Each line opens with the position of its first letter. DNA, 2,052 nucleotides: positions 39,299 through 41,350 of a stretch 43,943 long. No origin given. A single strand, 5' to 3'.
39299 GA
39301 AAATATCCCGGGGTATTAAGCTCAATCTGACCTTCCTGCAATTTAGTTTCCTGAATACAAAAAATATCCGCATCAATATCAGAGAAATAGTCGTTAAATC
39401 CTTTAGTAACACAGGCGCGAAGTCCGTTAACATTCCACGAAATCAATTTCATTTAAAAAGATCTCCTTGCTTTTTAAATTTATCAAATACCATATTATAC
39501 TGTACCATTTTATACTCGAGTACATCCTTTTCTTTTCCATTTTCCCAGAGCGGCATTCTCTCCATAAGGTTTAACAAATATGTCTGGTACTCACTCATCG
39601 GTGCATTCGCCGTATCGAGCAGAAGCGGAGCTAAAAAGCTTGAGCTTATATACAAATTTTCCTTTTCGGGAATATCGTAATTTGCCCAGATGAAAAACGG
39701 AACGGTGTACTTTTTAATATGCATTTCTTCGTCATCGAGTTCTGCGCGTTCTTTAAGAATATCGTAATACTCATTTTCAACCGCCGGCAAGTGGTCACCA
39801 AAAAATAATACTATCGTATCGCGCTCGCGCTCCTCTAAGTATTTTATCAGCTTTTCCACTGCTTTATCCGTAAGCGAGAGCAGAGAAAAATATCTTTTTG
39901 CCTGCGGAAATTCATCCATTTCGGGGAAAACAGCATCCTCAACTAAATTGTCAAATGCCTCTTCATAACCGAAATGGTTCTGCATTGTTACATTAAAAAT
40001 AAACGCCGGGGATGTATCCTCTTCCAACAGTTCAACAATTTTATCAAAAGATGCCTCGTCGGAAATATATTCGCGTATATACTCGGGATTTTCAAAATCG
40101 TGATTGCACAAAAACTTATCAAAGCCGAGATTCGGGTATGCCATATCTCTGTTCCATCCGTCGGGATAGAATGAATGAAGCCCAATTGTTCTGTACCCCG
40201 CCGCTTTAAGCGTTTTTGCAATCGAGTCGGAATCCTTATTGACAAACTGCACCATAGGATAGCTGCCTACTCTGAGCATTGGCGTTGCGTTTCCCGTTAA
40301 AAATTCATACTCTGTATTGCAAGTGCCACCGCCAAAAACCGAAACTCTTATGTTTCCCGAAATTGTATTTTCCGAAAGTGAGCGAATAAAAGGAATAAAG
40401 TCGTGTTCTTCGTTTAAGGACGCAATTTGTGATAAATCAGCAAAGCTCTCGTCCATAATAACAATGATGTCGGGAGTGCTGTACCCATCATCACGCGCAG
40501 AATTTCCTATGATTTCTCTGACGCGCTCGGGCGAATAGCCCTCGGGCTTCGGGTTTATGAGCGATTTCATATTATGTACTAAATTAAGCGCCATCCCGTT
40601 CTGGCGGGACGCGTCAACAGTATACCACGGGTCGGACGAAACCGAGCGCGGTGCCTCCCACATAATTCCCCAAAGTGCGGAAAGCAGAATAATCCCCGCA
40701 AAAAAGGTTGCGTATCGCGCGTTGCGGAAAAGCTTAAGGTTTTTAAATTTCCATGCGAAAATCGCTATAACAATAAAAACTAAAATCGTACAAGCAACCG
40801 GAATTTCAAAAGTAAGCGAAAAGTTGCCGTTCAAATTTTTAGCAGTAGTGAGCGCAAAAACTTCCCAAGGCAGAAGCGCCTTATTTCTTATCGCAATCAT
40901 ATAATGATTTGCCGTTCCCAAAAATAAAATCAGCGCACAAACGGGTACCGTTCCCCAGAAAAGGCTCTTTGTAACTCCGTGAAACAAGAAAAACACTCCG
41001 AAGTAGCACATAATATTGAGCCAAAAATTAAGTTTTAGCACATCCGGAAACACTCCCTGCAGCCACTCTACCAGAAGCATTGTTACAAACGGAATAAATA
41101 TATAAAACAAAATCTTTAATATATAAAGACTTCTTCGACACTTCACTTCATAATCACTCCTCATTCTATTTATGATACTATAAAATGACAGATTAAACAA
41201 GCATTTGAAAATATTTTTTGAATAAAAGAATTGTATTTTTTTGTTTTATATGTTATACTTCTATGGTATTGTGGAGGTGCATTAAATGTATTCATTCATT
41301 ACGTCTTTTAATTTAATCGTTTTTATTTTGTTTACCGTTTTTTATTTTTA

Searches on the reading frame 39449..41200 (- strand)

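Call 72: search_protein_families(library=pfam, proteins=[window:39449-41200:-], max_evalue=0.00001)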
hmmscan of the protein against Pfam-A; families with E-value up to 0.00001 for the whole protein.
window:39449-41200:- (583 aa): 1 family
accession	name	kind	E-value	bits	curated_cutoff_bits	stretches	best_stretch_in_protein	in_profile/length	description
PF00884.28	Sulfatase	-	1.4e-42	146.5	25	1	243-532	1-300/301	Sulfatase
